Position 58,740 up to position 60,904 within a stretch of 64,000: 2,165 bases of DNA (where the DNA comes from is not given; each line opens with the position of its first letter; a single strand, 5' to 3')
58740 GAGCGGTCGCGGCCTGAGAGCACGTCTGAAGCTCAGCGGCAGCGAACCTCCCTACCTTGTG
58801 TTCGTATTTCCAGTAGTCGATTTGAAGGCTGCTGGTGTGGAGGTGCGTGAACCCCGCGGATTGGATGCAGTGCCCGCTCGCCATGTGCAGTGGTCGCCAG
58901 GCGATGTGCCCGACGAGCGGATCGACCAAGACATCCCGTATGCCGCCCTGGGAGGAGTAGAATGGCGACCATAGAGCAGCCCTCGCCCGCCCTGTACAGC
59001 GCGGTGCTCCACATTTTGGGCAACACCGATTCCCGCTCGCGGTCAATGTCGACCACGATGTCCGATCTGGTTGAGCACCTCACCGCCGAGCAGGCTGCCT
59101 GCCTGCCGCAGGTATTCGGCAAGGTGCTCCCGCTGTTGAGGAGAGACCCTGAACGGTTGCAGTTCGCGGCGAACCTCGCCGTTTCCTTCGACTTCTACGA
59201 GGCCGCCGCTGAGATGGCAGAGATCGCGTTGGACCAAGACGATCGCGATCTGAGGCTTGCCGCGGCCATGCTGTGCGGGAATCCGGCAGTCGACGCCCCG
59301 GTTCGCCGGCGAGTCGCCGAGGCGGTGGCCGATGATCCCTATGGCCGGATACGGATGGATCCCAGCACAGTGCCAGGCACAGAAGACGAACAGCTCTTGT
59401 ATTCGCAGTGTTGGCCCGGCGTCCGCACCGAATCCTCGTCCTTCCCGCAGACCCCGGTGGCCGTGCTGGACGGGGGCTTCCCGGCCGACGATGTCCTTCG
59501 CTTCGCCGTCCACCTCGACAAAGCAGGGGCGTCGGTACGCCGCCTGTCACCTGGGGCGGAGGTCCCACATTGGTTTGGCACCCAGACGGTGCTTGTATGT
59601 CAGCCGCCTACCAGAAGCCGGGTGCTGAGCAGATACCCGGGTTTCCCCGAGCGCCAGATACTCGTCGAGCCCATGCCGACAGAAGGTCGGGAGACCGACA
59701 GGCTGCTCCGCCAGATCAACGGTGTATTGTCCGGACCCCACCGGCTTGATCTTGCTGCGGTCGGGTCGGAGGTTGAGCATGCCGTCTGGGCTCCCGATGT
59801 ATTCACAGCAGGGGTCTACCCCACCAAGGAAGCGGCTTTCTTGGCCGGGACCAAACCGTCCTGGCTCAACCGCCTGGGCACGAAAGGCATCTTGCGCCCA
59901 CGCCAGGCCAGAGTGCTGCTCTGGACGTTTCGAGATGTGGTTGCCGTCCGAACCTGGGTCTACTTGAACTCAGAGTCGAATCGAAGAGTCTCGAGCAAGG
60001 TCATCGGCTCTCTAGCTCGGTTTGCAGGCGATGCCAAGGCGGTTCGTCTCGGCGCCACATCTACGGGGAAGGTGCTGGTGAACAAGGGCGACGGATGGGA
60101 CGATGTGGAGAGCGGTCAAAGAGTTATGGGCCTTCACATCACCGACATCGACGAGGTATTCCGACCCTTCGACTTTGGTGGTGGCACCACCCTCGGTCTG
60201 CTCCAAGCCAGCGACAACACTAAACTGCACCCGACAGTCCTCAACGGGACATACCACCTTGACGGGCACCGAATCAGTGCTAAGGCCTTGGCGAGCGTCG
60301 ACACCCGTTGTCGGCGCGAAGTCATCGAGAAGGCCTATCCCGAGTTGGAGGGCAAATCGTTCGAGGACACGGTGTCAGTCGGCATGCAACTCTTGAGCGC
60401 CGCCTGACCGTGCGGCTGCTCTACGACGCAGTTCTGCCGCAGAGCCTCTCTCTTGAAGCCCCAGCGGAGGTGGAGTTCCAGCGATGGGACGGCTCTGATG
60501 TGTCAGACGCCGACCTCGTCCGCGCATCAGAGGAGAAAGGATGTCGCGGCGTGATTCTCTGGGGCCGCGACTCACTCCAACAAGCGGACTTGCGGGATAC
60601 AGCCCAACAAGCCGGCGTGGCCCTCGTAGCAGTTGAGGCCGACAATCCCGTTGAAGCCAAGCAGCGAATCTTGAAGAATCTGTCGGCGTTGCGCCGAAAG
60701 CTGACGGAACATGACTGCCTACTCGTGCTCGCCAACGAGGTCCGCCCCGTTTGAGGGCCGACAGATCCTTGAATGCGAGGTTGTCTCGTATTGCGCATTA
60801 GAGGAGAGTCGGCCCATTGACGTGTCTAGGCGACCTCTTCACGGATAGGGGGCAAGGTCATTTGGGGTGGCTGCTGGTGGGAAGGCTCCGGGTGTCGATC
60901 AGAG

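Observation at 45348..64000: SNF2-DUF3883 helicase and DUF1156 methylase look like two halves of one poorly characterised defence locus, pushed 12.6 kb apart by accreted cargo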

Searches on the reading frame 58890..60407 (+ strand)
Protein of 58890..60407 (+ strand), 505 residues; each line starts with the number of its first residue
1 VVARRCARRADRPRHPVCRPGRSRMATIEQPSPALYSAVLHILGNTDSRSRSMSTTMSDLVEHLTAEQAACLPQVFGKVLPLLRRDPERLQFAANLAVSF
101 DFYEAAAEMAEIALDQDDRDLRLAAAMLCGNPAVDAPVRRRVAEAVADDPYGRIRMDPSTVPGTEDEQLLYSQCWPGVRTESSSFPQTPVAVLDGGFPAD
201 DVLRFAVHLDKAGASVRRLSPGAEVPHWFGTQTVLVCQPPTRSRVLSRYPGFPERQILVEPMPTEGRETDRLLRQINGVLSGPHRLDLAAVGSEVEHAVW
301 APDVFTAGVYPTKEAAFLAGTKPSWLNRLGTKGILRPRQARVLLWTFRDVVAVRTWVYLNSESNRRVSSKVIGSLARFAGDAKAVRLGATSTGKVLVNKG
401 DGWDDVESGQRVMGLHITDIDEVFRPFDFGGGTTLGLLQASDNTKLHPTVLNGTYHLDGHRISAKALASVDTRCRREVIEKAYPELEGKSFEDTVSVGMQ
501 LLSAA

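Call 4: search_protein_families(library=pfam, proteins=[window:58890-60407:+], max_evalue=0.01)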
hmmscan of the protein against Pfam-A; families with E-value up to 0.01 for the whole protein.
window:58890-60407:+ (505 aa): 0 families

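Call 6: search_protein_families(library=padloc, proteins=[window:58890-60407:+], max_evalue=0.01)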
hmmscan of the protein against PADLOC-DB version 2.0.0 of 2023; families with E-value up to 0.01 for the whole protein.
window:58890-60407:+ (505 aa): 0 families

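Call 31: search_protein_families(library=ncbifam, proteins=[window:58890-60407:+], max_evalue=0.1)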
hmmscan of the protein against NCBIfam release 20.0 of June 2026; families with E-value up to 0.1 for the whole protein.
window:58890-60407:+ (505 aa): 0 families

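Call 32: search_protein_families(library=phrogs, proteins=[window:58890-60407:+], max_evalue=0.1)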
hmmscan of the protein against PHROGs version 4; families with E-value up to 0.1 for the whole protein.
window:58890-60407:+ (505 aa): 1 family
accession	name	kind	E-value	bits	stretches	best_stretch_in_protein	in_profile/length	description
phrog_31673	-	unknown function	9.9e-07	29.7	1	310-498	3-199/207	-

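Call 35: find_homologous_proteins(query=window:58890-60407:+, max_evalue=0.001)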
Query window:58890-60407:+ (505 aa): 105 proteins with E <= 0.001 among 8000 candidates.
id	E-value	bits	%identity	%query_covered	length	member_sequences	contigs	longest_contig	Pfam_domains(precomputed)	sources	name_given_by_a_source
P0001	9.1e-289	976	91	95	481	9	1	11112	-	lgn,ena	-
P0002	1.3e-256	870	81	95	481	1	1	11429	-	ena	-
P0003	1.2e-249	847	79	95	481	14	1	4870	-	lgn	-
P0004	5.2e-243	825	77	95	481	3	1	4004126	-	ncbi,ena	-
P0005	4.4e-241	819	76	95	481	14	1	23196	-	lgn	-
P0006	9.3e-238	808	75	95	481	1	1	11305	-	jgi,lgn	-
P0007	9.4e-235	798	75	95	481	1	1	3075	-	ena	-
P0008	1.9e-232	790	75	95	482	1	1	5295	-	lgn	-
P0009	1.1e-231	788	75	95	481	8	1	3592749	-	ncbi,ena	-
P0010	2.0e-226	770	73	95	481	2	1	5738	-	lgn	-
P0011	6.0e-226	769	73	95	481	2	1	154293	-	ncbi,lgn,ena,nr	ncbi:MAG: hypothetical protein F4138_06315 [Acidimicrobiia bacterium]|nr:hypothetical protein [Acidi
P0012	3.3e-223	760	71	95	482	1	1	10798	-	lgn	-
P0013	5.7e-220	749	71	95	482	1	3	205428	-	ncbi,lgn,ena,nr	ncbi:MAG: hypothetical protein OXI29_03075 [bacterium]|nr:hypothetical protein [bacterium]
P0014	1.2e-213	728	70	95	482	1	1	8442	-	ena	-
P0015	4.9e-208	710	68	95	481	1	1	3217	-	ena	-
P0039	3.1e-170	585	58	95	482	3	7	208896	-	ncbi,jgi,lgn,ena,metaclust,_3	metaclust:\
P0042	1.0e-166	574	58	95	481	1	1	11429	PF04255.21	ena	-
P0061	6.6e-158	545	51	95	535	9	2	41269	-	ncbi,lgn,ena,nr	ncbi:MAG: hypothetical protein OXG52_04960 [bacterium]|nr:hypothetical protein [bacterium] MCY392484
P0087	1.0e-146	508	52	95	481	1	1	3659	PF04255.21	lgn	-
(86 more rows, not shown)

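Call 45: predict_structure(alignment_id=A1)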
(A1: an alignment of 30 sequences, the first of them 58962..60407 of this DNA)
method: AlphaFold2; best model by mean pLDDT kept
length: 481 residues; sequences in the alignment: 30
mean_pLDDT: 81.9   pTM: 0.59
mean pLDDT of the five models: 81.9, 80.5, 78.6, 77.9, 77.4
residues with pLDDT >= 90: 174; 70-90: 234; 50-70: 44; < 50: 29
segments of 3 or more residues with pLDDT < 50: 1-4, 268-272, 416-426, 428-436
pLDDT, mean of each block of 10 residues (from residue 1): 62 86 73 80 90 93 90 94 94 93 95 95 95 93 91 82 88 92 91 92 92 96 93 92 76 81 63 62 77 87 89 81 87 85 85 82 82 81 82 78 74 56 44 50 75 72 67 76 60
secondary structure, 60 per line:
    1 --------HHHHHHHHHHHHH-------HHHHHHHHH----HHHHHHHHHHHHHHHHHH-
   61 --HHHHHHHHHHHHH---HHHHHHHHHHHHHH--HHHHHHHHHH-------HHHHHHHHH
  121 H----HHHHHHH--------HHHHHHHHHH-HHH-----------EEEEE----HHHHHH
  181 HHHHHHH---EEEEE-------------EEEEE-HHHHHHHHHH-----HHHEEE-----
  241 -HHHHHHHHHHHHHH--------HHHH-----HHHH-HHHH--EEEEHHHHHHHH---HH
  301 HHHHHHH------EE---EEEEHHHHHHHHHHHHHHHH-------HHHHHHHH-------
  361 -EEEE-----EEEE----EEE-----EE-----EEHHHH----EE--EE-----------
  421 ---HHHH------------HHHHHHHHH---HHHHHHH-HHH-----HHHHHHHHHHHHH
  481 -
elements in order: H9-21 H29-37 H42-59 H63-75 H79-92 H95-104 H112-121 H126-132 H141-150 E166-170 H175-187 E191-195 E209-213 H215-224 E233-235 H242-255 H264-267 H273-276 H278-281 E284-287 H288-295 H299-307 E319-322 H323-338 H346-353 E362-365 E371-374 E379-381 H396-399 H424-427 H440-448 H452-458 H468-480

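Call 47: search_protein_families(library=pfam, proteins=[window:58962-60407:+], max_evalue=1)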
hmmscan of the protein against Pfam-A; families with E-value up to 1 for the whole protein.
window:58962-60407:+ (481 aa): 0 families

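Call 48: fold_search(model_id=the predicted structure, library=pdb)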
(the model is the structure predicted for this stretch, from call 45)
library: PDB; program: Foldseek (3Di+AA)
matches with E <= 10: 480; with E <= 0.001: 0
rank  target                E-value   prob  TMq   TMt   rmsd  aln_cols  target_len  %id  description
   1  6xh5_A                4.1e-02  0.69  0.15  0.19  17.5       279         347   10  Hierarchical design of multi-scale protein complexes by combinatorial assembly of oligomeric helical bundle and repeat (released 2021-06-02)
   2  5c8f                  1.4e-01  0.14  0.11  0.16  17.0       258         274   15  Crystal structure of light-exposed full-length Thermus thermophilus CarH bound to cobalamin (released 2015-09-30)
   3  6jly_D                1.6e-01  0.14  0.10  0.13  18.7       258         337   10  eIF2a - eIF2B complex (released 2019-05-01)
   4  8e0l_A                1.9e-01  0.21  0.10  0.20  13.6       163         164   16  Homotrimeric variant of tcTRP9, BGL06 (released 2023-04-12)
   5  7f66_D                2.1e-01  0.13  0.11  0.14  18.1       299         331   11  eIF2B-SFSV NSs-1-eIF2 (released 2021-12-01)
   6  7trj_C                2.2e-01  0.12  0.11  0.14  18.1       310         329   10  The eukaryotic translation initiation factor 2B from Homo sapiens with a H160D mutation in the beta subunit (released 2022-04-27)
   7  7vlk_C                2.2e-01  0.11  0.10  0.13  18.4       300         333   11  eIF2B-SFSV NSs C2-imposed (released 2021-12-01)
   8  9zuz_D                2.3e-01  0.15  0.12  0.15  14.5       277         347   11  Translation Initiation Factor eIF-2B complex with the Isohexide Diamine GSK735 (released 2026-03-04)
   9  5b04_C                2.3e-01  0.14  0.11  0.14  19.3       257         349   12  Crystal structure of the eukaryotic translation initiation factor 2B from Schizosaccharomyces pombe (released 2016-02-24)
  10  7rlo_C                2.5e-01  0.14  0.11  0.15  14.6       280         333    9  Structure of the human eukaryotic translation initiation factor 2B (eIF2B) in complex with a viral protein NSs (released 2021-12-22)
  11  7te2                  3.5e-01  0.13  0.10  0.20  16.6       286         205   12  Crystal Structure of AerR from Rhodobacter capsulatus at 2.25 A. (released 2022-08-31)
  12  6b4f_B                3.5e-01  0.10  0.12  0.15  16.2       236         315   14  Crystal structure of human Gle1 CTD-Nup42 GBM complex (released 2018-06-20)
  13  9hve_C                3.5e-01  0.10  0.11  0.14  18.4       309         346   10  Native human eIF2-eIF2B complex (released 2025-11-19)
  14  9zuz_B                3.7e-01  0.10  0.11  0.14  18.4       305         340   12  Translation Initiation Factor eIF-2B complex with the Isohexide Diamine GSK735 (released 2026-03-04)
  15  7d43_D                4.2e-01  0.14  0.13  0.16  14.8       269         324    9  eIF2B-eIF2(aP), aPg complex (released 2020-12-09)
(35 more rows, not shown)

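Call 50: find_encoding_contigs(protein=P0039, flank=10000, max_places=3)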
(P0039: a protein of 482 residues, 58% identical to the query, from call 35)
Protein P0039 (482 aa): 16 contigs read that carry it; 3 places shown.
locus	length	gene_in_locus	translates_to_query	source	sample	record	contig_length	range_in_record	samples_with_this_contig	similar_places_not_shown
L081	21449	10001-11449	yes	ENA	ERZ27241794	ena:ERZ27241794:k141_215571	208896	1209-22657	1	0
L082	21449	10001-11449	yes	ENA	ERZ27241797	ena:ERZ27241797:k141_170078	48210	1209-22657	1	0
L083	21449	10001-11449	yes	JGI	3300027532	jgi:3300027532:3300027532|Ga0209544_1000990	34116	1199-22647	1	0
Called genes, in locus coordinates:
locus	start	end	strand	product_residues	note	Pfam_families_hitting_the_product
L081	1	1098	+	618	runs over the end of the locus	PF00270:DEAD (weak), PF13307:Helicase_C_2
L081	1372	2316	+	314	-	PF03747:ADP_ribosyl_GH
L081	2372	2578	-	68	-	-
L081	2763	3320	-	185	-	PF13274:SocA_Panacea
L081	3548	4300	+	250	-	-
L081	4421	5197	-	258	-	-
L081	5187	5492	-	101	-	-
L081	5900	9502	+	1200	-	PF00176:SNF2-rel_dom, PF00270:DEAD, PF04851:ResIII, PF00271:Helicase_C, PF13020:NOV_C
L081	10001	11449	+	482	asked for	-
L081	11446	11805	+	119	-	-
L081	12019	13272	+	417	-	PF02661:Fic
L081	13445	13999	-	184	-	PF01850:PIN (weak)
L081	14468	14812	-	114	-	-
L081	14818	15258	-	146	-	-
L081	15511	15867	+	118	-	-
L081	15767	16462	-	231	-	-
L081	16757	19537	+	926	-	PF06634:DUF1156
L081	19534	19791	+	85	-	-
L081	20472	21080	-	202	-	-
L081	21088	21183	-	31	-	-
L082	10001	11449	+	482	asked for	-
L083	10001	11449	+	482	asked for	-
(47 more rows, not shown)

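Call 51: find_encoding_contigs(protein=P0061, flank=10000, max_places=2)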
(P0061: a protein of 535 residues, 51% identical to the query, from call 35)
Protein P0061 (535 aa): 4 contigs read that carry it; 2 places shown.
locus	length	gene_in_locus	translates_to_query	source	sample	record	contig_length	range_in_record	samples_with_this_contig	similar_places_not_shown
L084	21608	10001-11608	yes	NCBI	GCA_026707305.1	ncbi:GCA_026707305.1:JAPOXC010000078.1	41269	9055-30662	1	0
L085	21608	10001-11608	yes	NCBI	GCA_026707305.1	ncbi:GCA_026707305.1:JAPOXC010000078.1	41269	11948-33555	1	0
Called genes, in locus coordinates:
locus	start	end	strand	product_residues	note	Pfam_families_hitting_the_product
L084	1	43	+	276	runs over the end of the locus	PF00106:adh_short, PF01370:Epimerase (weak), PF13561:adh_short_C2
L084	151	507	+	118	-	-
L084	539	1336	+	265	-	PF00106:adh_short, PF08659:KR, PF13561:adh_short_C2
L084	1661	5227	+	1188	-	PF00176:SNF2-rel_dom, PF00270:DEAD, PF04851:ResIII, PF00271:Helicase_C, PF13020:NOV_C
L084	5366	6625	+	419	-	PF13173:AAA_14, PF13635:DUF4143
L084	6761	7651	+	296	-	-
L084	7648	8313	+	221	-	-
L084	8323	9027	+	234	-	-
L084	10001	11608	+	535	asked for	-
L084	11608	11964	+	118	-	-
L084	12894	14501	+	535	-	-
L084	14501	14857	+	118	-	-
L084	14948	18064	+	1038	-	PF06634:DUF1156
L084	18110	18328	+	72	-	-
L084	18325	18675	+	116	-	PF02452:PemK_toxin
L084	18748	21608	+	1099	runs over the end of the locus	PF18731:HEPN_Swt1, PF04465:DUF499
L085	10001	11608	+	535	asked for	-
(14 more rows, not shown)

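Call 52: find_related_loci(query=A1, collection=metagenome_contigs, flank=10000)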
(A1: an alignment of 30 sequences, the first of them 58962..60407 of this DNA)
Query A1 (481 aa) in metagenome_contigs; peptide patterns used: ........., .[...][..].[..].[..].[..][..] (x = any residue, [..] = any of these).
72 stretches matched a pattern; 9 encode a relative of the query (tblastn E <= 1e-3); 9 distinct loci.
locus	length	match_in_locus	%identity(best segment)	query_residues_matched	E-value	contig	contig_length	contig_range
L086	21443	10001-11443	58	1-480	2e-173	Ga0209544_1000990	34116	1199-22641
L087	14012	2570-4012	58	1-480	2e-173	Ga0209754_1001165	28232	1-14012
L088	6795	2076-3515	58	1-480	1e-170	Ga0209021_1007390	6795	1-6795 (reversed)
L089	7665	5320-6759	58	1-480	4e-169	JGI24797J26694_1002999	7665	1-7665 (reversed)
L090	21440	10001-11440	54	1-480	7e-165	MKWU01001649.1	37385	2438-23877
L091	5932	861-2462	50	1-481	1e-154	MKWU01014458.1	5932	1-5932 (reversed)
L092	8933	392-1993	50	1-481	1e-153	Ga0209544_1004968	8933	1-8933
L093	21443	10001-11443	56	1-481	2e-170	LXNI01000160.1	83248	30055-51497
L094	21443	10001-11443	53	1-481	2e-159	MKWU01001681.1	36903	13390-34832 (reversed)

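Call 56: search_protein_families(library=pfam, proteins=[L090:2395-3645:+, L090:3645-7790:+, L090:11943-12872:+, L090:14403-15563:+, L090:15748-17763:+, L093:1199-2662:+, L093:11911-13044:+, L094:7276-8577:-, L094:12971-13906:+, L094:9048-10013:+], max_evalue=0.001)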
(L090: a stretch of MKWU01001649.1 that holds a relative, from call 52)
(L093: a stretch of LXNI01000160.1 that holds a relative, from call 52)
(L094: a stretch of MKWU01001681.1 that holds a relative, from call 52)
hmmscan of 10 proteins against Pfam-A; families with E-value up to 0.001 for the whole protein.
L090:2395-3645:+ (416 aa): 5 families
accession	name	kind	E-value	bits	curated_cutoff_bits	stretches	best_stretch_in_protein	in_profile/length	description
PF13635.12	DUF4143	-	2.2e-27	96.2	28.1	1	214-370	1-159/160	Domain of unknown function (DUF4143)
PF13173.12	AAA_14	-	2.6e-18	66.7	27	1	22-170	3-128/129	AAA domain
PF01637.24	ATPase_2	-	7.9e-06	26.3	33.2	1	9-45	8-44/225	ATPase domain predominantly from Archaea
PF13401.12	AAA_22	-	0.00012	22.8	27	0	20-141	4-124/130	AAA domain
PF13191.12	AAA_16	-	0.00023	22.2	32.6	0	2-52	5-60/167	AAA ATPase domain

L090:3645-7790:+ (1381 aa): 0 families

L090:11943-12872:+ (309 aa): 1 family
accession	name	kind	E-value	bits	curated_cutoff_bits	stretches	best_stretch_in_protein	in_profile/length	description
PF05853.18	BKACE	-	6.8e-94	314.7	24.8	1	4-301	2-274/274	beta-keto acid cleavage enzyme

L090:14403-15563:+ (386 aa): 5 families
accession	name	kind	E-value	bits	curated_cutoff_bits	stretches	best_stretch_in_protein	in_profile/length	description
PF00441.29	Acyl-CoA_dh_1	-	3.6e-51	173.7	22.4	1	233-381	2-150/150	Acyl-CoA dehydrogenase, C-terminal domain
PF02770.24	Acyl-CoA_dh_M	-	2.9e-22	79.1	33.3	1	121-220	1-97/97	Acyl-CoA dehydrogenase, middle domain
PF08028.16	Acyl-CoA_dh_2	-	5.1e-21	75.8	22.7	1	249-365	3-129/134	Acyl-CoA dehydrogenase, C-terminal domain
PF02771.21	Acyl-CoA_dh_N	-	9.8e-17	61.8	22.9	1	7-117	2-113/113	Acyl-CoA dehydrogenase, N-terminal domain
PF22924.1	ACOX_C_alpha1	-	0.00077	19.7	27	0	245-369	7-157/169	Acyl-CoA oxidase, C-alpha1 domain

L090:15748-17763:+ (671 aa): 3 families
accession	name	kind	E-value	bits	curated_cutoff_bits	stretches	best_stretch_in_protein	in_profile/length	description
PF13607.11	Succ_CoA_lig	-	2.2e-34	118.6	27.4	1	139-269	5-136/138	Succinyl-CoA ligase like flavodoxin domain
PF13549.11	ATP-grasp_5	-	4e-33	115.1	27.6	1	459-661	9-219/221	ATP-grasp domain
PF13380.12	CoA_binding_2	-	3.9e-13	50.3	22.8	1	2-116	4-114/116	CoA binding domain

L093:1199-2662:+ (487 aa): 5 families
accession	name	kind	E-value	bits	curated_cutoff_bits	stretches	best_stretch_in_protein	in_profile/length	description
PF02384.22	N6_Mtase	-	1.9e-64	218.4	20.4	1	125-412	3-282/311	N-6 DNA Methylase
PF12161.14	HsdM_N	-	1.4e-12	48.8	24.5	1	8-114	1-135/135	HsdM N-terminal domain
PF07669.17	Eco57I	-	9.4e-08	32.8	25.3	1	254-336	74-165/171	Eco57I restriction-modification methylase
PF01170.24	UPF0020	-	2e-05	24.8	22.3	1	156-280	16-147/197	RMKL-like, methyltransferase domain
PF20473.4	MmeI_Mtase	-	8.4e-05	22.3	27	1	171-229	22-84/259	MmeI, DNA-methyltransferase domain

L093:11911-13044:+ (377 aa): 1 family
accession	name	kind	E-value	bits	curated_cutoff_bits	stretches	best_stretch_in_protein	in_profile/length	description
PF05853.18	BKACE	-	7.6e-94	314.5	24.8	1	72-369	2-274/274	beta-keto acid cleavage enzyme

L094:7276-8577:- (433 aa): 2 families
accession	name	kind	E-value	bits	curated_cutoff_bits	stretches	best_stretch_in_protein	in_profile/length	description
PF13635.12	DUF4143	-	6.1e-33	114.3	28.1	1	212-375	2-159/160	Domain of unknown function (DUF4143)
PF13173.12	AAA_14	-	4.2e-09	36.9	27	1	36-144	4-125/129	AAA domain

L094:12971-13906:+ (311 aa): 1 family
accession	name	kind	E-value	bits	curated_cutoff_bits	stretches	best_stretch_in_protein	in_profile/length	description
PF05853.18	BKACE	-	2e-96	323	24.8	1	6-303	2-274/274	beta-keto acid cleavage enzyme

L094:9048-10013:+ (321 aa): 0 families

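Call 76: search_solved_structures(query=A1, max_evalue=10)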
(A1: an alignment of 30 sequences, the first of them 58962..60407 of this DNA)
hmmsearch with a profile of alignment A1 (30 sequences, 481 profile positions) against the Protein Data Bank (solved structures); distinct sequences matched with E-value up to 10: 2.
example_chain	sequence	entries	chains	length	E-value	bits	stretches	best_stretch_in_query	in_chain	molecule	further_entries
5cwn_A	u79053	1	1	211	0.019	17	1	79-105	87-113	Designed helical repeat protein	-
2gqc_A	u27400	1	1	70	1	11.2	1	174-230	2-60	Rhomboid Intramembrane Protease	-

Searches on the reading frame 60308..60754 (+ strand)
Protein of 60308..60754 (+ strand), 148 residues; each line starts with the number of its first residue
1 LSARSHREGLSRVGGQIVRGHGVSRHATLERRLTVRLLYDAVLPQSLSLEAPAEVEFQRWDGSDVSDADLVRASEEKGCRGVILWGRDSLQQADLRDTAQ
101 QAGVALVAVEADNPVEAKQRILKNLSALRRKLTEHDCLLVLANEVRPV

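Call 4: search_protein_families(library=pfam, proteins=[window:60308-60754:+], max_evalue=0.01)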
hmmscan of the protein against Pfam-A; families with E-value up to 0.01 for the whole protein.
window:60308-60754:+ (148 aa): 0 families

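Call 6: search_protein_families(library=padloc, proteins=[window:60308-60754:+], max_evalue=0.01)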
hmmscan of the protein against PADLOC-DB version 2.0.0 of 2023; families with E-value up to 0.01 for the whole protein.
window:60308-60754:+ (148 aa): 0 families

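Call 31: search_protein_families(library=ncbifam, proteins=[window:60308-60754:+], max_evalue=0.1)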
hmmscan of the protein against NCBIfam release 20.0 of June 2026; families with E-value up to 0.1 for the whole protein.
window:60308-60754:+ (148 aa): 1 family
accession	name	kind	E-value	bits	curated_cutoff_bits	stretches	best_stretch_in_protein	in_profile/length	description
NF005296.0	PRK06823.1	equivalog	0.056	12.4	438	1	69-110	143-184/315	ornithine cyclodeaminase family protein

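Call 32: search_protein_families(library=phrogs, proteins=[window:60308-60754:+], max_evalue=0.1)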
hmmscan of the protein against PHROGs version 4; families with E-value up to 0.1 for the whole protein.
window:60308-60754:+ (148 aa): 0 families

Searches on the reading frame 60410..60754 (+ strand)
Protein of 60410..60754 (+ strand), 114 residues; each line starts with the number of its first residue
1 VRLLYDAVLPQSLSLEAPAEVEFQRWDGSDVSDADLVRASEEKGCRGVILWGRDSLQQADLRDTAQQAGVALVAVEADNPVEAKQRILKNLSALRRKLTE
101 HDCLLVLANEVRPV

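Call 44: find_encoding_contigs(protein=window:60410-60754:+, flank=10000, max_places=4)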
Protein window:60410-60754:+ (114 aa): 1 contig read that carries it; 1 place shown.
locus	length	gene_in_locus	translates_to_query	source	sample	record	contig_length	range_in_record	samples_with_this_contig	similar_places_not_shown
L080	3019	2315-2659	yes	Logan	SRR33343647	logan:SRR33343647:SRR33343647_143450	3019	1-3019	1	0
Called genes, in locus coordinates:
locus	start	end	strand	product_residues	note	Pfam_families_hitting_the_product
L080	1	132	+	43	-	?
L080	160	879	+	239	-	-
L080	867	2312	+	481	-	-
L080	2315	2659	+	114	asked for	-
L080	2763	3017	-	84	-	?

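Call 47: search_protein_families(library=pfam, proteins=[window:60410-60754:+], max_evalue=1)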
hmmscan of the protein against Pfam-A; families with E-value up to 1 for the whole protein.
window:60410-60754:+ (114 aa): 1 family
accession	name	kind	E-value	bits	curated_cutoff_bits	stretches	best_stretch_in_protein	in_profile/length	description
PF04123.18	DUF373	-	0.11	12.4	28.3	1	60-106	58-104/335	Domain of unknown function (DUF373)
